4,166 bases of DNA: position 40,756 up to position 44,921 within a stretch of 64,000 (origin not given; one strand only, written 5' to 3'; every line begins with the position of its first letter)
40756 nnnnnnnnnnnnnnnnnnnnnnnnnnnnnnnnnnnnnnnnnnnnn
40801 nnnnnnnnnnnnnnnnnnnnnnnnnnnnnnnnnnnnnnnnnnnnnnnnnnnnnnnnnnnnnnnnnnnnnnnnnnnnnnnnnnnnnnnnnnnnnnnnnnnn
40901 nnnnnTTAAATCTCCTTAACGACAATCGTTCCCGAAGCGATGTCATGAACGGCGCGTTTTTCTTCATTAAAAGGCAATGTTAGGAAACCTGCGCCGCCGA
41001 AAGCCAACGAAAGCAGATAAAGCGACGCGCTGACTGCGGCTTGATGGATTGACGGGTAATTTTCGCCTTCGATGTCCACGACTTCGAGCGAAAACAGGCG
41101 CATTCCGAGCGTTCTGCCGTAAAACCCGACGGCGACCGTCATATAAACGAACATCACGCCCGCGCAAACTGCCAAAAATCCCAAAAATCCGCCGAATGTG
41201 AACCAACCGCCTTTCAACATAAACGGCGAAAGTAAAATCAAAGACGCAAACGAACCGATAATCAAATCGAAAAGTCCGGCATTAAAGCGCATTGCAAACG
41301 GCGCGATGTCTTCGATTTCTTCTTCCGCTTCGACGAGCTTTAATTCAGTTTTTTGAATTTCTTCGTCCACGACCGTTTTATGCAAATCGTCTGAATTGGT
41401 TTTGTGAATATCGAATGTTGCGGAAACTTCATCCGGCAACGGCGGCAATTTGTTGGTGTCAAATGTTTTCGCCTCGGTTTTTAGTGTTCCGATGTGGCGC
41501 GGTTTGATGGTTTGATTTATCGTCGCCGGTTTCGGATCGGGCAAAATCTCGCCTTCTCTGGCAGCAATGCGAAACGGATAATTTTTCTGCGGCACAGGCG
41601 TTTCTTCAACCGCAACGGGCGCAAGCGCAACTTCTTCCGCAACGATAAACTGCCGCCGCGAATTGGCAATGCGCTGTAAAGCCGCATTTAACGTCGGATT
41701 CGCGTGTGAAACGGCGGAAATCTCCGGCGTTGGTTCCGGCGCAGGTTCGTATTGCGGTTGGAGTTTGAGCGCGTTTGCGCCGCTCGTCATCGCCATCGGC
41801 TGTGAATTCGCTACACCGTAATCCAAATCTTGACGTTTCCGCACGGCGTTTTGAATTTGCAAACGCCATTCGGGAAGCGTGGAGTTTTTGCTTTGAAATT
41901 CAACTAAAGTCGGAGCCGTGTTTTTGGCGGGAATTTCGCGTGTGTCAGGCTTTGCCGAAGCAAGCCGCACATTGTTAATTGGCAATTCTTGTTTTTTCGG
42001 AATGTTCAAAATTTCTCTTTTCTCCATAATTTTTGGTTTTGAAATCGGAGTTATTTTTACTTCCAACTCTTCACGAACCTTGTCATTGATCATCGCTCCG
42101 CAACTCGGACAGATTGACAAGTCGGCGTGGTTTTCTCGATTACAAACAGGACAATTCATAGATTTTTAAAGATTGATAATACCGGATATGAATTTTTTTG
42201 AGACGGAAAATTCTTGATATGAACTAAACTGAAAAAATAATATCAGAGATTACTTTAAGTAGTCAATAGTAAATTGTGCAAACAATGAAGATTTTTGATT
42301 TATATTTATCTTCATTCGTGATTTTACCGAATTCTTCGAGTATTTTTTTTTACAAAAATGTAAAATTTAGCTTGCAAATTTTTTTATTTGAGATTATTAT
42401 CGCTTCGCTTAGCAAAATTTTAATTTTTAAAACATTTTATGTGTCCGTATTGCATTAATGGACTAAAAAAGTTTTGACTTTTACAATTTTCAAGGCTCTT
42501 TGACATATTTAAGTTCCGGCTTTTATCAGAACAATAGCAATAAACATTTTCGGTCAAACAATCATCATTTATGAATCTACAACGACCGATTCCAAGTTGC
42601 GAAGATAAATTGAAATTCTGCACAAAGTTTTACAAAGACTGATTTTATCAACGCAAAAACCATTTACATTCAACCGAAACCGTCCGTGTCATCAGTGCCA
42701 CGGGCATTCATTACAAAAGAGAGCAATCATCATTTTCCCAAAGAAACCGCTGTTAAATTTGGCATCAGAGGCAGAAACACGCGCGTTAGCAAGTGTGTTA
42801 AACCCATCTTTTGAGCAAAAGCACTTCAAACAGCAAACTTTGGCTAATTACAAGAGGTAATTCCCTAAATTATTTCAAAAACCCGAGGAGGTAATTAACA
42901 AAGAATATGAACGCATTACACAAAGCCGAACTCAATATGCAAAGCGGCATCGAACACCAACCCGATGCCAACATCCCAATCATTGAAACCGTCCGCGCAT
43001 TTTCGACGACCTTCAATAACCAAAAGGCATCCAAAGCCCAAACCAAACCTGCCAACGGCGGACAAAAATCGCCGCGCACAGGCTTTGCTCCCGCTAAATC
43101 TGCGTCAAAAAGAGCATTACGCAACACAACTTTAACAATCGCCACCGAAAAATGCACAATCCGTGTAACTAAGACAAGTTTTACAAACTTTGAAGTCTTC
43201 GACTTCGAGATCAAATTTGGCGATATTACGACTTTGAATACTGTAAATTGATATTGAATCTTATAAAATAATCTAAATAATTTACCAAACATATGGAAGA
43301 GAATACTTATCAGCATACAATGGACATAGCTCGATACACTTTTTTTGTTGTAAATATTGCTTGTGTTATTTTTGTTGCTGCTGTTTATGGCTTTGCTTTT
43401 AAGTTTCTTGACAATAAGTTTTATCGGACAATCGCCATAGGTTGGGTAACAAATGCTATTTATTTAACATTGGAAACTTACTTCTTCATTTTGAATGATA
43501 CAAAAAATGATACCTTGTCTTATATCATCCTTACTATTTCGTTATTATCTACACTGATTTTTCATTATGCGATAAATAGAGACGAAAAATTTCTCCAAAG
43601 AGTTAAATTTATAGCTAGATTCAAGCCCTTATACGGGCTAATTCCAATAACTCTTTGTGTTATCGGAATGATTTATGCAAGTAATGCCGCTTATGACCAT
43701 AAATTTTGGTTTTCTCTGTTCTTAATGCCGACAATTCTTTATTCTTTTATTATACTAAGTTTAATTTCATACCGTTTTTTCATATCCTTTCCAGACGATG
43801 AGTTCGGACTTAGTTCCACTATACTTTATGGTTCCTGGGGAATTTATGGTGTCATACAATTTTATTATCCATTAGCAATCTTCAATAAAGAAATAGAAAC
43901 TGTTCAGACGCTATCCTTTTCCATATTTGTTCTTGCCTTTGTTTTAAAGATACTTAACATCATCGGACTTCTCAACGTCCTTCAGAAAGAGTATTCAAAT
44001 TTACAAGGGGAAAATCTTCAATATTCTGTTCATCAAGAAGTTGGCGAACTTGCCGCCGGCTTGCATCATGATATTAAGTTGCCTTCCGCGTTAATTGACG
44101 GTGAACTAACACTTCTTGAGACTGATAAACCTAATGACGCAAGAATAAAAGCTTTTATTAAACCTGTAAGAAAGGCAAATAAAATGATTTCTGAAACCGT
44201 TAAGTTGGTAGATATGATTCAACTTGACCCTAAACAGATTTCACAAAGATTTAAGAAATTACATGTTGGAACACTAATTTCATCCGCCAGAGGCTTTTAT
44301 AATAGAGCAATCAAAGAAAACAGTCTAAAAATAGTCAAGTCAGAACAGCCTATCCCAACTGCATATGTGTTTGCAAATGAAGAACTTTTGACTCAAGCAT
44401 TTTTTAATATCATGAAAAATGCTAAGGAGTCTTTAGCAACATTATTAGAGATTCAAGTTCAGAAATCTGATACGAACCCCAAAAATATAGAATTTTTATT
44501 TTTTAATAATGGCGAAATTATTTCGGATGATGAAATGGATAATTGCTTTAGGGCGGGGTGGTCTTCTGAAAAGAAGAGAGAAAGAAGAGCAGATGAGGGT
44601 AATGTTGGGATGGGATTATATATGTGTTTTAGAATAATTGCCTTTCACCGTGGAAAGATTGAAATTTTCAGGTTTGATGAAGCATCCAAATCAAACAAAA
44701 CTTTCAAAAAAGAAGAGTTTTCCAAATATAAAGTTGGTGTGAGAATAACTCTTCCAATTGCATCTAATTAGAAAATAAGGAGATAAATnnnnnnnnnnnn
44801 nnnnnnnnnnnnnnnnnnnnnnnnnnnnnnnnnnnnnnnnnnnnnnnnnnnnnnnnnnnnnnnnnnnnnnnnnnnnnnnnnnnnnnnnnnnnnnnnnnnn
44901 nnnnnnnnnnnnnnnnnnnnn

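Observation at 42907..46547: AT-rich island operon: polytopic histidine kinase + receiver protein + minimal His/Cys caspase-fold protein + small 2-TM protein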

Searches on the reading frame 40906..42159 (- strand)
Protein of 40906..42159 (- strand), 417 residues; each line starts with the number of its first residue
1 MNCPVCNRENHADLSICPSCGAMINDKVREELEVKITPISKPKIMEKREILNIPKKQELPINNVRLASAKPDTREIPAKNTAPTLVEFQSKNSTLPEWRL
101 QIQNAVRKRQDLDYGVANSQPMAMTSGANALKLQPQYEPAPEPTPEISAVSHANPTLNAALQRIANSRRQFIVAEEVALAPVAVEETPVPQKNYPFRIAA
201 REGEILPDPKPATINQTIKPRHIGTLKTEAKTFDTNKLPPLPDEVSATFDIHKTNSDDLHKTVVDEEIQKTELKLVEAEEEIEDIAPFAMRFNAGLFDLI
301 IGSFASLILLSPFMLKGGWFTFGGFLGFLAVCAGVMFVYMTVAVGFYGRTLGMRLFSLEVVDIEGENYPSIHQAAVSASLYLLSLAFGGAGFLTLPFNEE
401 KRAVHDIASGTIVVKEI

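Call 56: search_protein_families(library=pfam, proteins=[window:40906-42159:-], max_evalue=0.001)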
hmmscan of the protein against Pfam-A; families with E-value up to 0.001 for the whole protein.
window:40906-42159:- (417 aa): 1 family
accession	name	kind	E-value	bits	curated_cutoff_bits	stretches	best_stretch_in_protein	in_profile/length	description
PF06271.18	RDD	-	7.9e-17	62.3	24.1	1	286-409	2-136/137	RDD family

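Call 59: find_related_loci(query=window:40906-42159:-, collection=genome_contigs, flank=10000)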
Query window:40906-42159:- (417 aa) in genome_contigs; peptide patterns used: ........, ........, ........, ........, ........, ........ (x = any residue, [..] = any of these).
265 stretches matched a pattern; 4 encode a relative of the query (tblastn E <= 1e-3); 4 distinct loci.
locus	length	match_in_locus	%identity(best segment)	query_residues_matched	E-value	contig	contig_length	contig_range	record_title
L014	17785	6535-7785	89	1-417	0e+0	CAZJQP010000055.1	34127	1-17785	MAG TPA_asm: uncultured Blastocatellaceae bacterium isolate SRP189682_co1_493 genome assembly, contig: NODE_1767_length_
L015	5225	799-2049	86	1-417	0e+0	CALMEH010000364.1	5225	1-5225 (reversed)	MAG TPA_asm: uncultured Acidobacteria bacterium isolate SRR2107211_bin.18_CONCOCT_v1.1_MAG genome assembly, contig: ERZ7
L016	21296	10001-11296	49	1-416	4e-121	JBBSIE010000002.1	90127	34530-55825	MAG: Pyrinomonadales bacterium isolate LS3_sbin.26 LS3_sbin.26_K_786674_L_90127_cov_49.2243, whole genome shotgun sequen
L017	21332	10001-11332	45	1-416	3e-107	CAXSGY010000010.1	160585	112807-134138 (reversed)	MAG: uncultured Pyrinomonadaceae bacterium isolate private_X4_metawrap_bin.9 genome assembly, contig: private_X4_metawra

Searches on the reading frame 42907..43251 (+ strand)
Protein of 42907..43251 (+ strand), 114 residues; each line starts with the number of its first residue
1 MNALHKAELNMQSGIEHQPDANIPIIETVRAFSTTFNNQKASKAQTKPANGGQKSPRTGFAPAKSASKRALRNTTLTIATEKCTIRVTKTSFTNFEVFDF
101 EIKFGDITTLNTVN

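Call 3: search_protein_families(library=pfam, proteins=[window:42907-43251:+], max_evalue=1)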
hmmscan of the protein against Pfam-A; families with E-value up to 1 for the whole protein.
window:42907-43251:+ (114 aa): 0 families

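Call 4: search_protein_families(library=padloc, proteins=[window:42907-43251:+], max_evalue=1)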
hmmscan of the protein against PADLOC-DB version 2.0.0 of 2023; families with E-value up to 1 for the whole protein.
window:42907-43251:+ (114 aa): 0 families

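Call 5: search_protein_families(library=ncbifam, proteins=[window:42907-43251:+], max_evalue=1)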
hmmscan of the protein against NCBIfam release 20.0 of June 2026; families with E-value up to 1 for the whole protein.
window:42907-43251:+ (114 aa): 0 families

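Call 8: search_protein_families(library=phrogs, proteins=[window:42907-43251:+], max_evalue=1)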
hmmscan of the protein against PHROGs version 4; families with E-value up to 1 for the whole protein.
window:42907-43251:+ (114 aa): 0 families

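Call 18: list_cluster_members(proteins=[window:42907-43251:+, window:43293-44771:+, window:44789-45535:+, window:45528-46247:+, window:46257-46547:+, window:39387-40967:-, window:40906-42159:-, window:46831-47088:+, window:48040-48447:+])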
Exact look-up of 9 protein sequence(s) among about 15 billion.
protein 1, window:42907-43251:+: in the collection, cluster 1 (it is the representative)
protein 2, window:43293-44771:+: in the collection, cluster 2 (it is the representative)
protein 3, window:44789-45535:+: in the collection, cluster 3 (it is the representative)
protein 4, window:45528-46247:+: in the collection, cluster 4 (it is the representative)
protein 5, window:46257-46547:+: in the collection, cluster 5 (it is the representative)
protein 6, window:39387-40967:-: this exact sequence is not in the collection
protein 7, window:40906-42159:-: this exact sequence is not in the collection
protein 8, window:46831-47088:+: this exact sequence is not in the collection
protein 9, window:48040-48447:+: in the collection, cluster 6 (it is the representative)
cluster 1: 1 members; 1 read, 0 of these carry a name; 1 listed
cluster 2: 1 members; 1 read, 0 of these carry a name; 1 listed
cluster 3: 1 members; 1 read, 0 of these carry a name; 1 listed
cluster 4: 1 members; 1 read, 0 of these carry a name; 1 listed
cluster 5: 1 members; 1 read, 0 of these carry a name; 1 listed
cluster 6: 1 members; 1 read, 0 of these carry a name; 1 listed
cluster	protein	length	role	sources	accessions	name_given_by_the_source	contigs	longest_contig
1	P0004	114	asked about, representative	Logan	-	-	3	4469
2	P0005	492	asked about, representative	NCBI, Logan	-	-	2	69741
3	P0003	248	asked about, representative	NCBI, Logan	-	-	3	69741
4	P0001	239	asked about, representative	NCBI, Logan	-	-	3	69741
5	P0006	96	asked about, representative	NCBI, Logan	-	-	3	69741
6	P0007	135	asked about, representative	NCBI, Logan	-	-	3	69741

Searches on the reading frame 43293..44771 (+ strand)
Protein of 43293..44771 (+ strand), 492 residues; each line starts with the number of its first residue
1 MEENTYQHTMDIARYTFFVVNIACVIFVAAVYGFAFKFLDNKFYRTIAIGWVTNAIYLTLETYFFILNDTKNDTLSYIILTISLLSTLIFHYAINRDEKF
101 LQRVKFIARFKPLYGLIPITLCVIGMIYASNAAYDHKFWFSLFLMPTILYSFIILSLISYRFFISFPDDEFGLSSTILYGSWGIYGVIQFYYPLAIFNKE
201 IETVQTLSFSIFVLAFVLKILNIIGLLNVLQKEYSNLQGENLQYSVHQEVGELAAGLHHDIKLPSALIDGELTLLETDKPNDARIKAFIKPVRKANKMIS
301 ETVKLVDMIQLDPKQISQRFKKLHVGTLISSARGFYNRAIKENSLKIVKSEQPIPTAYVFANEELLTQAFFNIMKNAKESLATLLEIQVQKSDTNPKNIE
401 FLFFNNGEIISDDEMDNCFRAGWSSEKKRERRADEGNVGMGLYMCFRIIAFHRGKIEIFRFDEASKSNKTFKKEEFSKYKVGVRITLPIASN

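Call 3: search_protein_families(library=pfam, proteins=[window:43293-44771:+], max_evalue=1)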
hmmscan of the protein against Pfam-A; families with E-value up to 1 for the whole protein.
window:43293-44771:+ (492 aa): 2 families
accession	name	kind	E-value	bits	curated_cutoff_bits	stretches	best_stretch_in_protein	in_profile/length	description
PF02518.31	HATPase_c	-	2.4e-08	34.8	26.4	1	362-472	2-94/111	Histidine kinase-, DNA gyrase B-, and HSP90-like ATPase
PF13589.12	HATPase_c_3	-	0.00016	22.1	25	1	367-448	4-83/137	Histidine kinase-, DNA gyrase B-, and HSP90-like ATPase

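Call 4: search_protein_families(library=padloc, proteins=[window:43293-44771:+], max_evalue=1)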
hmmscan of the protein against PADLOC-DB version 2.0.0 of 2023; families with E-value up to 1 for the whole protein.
window:43293-44771:+ (492 aa): 0 families

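Call 5: search_protein_families(library=ncbifam, proteins=[window:43293-44771:+], max_evalue=1)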
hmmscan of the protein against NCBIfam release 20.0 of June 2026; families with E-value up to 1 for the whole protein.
window:43293-44771:+ (492 aa): 29 families (the best 25 are shown)
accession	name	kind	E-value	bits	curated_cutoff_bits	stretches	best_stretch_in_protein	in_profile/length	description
NF008312.0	PRK11100.1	equivalog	3.1e-15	56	356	1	248-462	254-462/477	two-component system sensor histidine kinase CreC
NF008468.0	PRK11360.1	equivalog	9.2e-14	50.7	646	1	250-458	396-592/616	two-component system sensor histidine kinase AtoS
NF007837.0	PRK10549.1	equivalog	1.5e-11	43.7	603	1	252-457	242-441/466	envelope stress sensor histidine kinase BaeS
NF053867.1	SprKinKinDBac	equivalog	1.6e-11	43.4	775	1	202-458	239-481/500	sporulation kinase KinD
TIGR03785.1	marine_sort_HK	equivalog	4.3e-11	41.8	612.2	1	250-458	485-687/703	proteobacterial dedicated sortase system histidine kinase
NF012163.2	BaeS_SmeS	equivalog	5.7e-11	42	500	1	252-457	242-441/457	sensor histidine kinase efflux regulator BaeS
NF033091.0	HK_VanS_ACDEFG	equivalog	6.5e-11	41.9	400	1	248-458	72-279/293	vancomycin resistance histidine kinase VanS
NF046044.1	PnpS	equivalog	9.2e-11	41.4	400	1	255-458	175-375/390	two-component system histidine kinase PnpS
NF006800.0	PRK09303.1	equivalog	2.9e-09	36.4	342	1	284-456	191-359/383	histidine kinase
NF007007.0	PRK09470.1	equivalog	3.7e-09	36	486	1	341-457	334-442/463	envelope stress sensor histidine kinase CpxA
NF007793.0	PRK10490.1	equivalog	1.4e-08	33.2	1123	1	251-463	665-871/895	two-component system sensor histidine kinase KdpD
TIGR02966.1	phoR_proteo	equivalog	1.5e-08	34.1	334.2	1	255-458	119-319/333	phosphate regulon sensor histidine kinase PhoR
NF058527.1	HistKinChvGCaul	equivalog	1e-07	31.1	740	1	251-458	307-512/535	two-component sensor histidine kinase ChvG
NF045900.1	HisKinCpxALeg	equivalog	4.1e-07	29.1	800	1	257-458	238-435/451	two-component system sensor histidine kinase CpxA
NF007688.0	PRK10364.1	equivalog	1.3e-06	27.5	479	1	249-458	239-435/460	two-component system sensor histidine kinase ZraS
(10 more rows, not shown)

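Call 8: search_protein_families(library=phrogs, proteins=[window:43293-44771:+], max_evalue=1)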
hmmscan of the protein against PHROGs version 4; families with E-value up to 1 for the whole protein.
window:43293-44771:+ (492 aa): 2 families
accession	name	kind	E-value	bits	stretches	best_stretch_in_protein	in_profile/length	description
phrog_857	-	unknown function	1.6e-20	74.8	1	234-458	238-444/468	-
phrog_10912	-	other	1.3e-06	27.7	1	247-458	737-945/970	kinase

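Call 98: search_protein_families(library=pfam, alignment_id=A7, max_evalue=0.1)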
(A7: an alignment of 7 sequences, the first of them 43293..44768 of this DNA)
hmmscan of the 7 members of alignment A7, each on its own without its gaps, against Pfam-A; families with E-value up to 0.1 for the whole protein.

A. member 1, window:43293-44768:+ (492 aa): 2 families
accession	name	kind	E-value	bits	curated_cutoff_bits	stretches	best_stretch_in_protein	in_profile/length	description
PF02518.31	HATPase_c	-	2.4e-08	34.8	26.4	1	362-472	2-94/111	Histidine kinase-, DNA gyrase B-, and HSP90-like ATPase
PF13589.12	HATPase_c_3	-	0.00016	22.1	25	1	367-448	4-83/137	Histidine kinase-, DNA gyrase B-, and HSP90-like ATPase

B. families by the number of members that match (of 7 scanned): 7 families
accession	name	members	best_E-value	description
PF02518.31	HATPase_c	7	4.3e-21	Histidine kinase-, DNA gyrase B-, and HSP90-like ATPase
PF13589.12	HATPase_c_3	6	3.2e-08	Histidine kinase-, DNA gyrase B-, and HSP90-like ATPase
PF14501.12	HATPase_c_5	4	2.6e-06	GHKL domain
PF13581.12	HATPase_c_2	3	0.00018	Histidine kinase-like ATPase domain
PF00512.31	HisKA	3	0.015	His Kinase A (phospho-acceptor) domain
PF10392.15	COG5_N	1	0.041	Conserved oligomeric Golgi complex subunit 5, N-terminal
PF13531.11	SBP_bac_11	1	0.059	Bacterial extracellular solute-binding protein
